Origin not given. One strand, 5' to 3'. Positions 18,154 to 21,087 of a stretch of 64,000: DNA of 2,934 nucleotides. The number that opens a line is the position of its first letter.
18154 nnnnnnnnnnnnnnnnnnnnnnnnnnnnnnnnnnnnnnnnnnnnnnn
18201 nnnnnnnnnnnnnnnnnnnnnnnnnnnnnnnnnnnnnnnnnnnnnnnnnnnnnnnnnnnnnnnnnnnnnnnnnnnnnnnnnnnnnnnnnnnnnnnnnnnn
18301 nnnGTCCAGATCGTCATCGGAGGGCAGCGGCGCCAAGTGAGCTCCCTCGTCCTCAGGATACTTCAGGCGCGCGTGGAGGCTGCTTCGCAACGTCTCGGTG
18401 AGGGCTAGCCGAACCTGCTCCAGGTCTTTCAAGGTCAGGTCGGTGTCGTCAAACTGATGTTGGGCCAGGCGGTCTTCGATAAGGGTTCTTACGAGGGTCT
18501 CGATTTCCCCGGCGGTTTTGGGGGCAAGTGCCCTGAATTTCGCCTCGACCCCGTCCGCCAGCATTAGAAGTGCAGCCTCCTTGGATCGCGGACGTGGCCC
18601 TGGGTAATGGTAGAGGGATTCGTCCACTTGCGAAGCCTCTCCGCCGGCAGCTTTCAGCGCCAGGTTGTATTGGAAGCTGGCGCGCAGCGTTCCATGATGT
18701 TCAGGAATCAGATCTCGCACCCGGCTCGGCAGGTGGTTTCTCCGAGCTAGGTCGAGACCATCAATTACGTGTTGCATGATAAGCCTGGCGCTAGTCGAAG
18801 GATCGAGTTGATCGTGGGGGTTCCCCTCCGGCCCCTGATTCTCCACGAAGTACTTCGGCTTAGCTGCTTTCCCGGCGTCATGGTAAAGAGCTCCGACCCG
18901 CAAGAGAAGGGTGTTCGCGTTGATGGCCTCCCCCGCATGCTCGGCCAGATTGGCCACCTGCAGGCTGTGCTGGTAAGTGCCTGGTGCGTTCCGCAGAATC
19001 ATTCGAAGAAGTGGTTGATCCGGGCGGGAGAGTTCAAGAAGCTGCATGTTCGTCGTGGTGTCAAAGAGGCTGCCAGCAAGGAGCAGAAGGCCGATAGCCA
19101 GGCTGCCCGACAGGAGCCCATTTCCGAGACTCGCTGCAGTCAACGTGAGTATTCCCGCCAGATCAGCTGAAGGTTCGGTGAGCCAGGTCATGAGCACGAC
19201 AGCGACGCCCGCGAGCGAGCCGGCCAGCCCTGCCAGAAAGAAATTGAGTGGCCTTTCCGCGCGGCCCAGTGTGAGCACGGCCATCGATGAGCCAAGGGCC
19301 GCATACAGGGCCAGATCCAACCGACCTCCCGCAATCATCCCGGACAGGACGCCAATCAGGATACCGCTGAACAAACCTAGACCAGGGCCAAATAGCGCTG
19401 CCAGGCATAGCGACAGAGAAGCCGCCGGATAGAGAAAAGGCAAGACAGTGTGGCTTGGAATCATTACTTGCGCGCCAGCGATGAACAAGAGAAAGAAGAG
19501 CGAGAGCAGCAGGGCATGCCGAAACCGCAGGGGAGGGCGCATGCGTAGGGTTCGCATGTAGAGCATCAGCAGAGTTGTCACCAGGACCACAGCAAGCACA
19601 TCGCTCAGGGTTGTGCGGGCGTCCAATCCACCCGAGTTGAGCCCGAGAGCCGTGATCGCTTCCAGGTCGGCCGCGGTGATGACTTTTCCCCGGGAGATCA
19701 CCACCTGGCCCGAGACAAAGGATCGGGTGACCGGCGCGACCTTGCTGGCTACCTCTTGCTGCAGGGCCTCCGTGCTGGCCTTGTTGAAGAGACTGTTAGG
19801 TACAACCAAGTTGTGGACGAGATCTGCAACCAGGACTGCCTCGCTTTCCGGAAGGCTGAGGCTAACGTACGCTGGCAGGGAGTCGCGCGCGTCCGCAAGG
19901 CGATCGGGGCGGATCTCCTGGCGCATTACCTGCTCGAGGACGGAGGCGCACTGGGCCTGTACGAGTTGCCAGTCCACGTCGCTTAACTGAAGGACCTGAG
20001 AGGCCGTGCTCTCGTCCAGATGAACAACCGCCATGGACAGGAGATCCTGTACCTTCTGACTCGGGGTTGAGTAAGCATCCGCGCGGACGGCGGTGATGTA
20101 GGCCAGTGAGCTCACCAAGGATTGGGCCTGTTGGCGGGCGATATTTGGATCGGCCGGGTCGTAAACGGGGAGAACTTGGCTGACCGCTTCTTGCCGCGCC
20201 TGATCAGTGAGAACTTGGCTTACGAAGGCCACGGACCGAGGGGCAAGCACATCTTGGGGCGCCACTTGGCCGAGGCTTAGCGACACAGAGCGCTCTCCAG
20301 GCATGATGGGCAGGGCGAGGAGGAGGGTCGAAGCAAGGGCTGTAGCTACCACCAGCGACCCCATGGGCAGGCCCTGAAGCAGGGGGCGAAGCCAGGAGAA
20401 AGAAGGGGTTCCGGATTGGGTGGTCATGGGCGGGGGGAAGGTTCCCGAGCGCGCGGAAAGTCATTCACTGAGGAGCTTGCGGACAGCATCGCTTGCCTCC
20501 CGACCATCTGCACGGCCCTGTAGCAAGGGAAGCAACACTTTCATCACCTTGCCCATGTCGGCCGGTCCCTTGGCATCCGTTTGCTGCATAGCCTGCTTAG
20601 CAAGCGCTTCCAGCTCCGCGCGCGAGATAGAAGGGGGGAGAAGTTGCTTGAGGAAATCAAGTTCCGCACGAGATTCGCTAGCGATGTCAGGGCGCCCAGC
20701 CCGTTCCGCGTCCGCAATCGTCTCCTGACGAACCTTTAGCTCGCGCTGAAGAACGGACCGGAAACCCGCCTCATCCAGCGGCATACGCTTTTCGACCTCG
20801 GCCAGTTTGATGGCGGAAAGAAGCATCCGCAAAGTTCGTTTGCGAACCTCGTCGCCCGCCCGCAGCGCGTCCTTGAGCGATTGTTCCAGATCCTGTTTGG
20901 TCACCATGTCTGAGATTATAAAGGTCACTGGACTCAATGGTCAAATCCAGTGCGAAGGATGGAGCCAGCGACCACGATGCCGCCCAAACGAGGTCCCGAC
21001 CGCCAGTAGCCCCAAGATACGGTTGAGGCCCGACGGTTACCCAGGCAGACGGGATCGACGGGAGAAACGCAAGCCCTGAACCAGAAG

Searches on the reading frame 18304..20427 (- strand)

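Call 9: search_protein_families(library=pfam, max_evalue=1, proteins=[window:18304-20427:-])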
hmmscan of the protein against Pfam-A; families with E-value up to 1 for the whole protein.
window:18304-20427:- (708 aa): 5 families
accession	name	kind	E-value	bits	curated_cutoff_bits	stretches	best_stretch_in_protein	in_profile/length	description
PF07697.16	7TMR-HDED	-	5.2e-44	151.3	27.6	1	52-263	2-222/224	7TM-HD extracellular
PF07698.17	7TM-7TMR_HD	-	1.3e-17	64.8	29.4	1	277-459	8-190/190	7TM receptor with intracellular HD hydrolase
PF01966.28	HD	-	7e-17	62.2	22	1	484-629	1-115/116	HD domain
PF00564.30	PB1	-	0.0078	16.6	23.6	1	669-708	24-63/84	PB1 domain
PF03453.22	MoeA_N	-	0.032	14.3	30.8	1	224-262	120-160/160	MoeA N-terminal region (domain I and II)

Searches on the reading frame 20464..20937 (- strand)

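Call 10: search_protein_families(library=ncbifam, max_evalue=1, proteins=[window:20464-20937:-])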
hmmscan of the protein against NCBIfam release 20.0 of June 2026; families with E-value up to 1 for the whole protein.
window:20464-20937:- (158 aa): 2 families
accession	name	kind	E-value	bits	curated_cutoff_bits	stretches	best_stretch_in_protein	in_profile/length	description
TIGR00180.1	parB_part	domain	0.0071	16.1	58.45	1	47-87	96-139/186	ParB/RepB/Spo0J family partition protein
NF003107.0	PRK04028.1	equivalog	0.0076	14.7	456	1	33-157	499-625/630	Glu-tRNA(Gln) amidotransferase subunit GatE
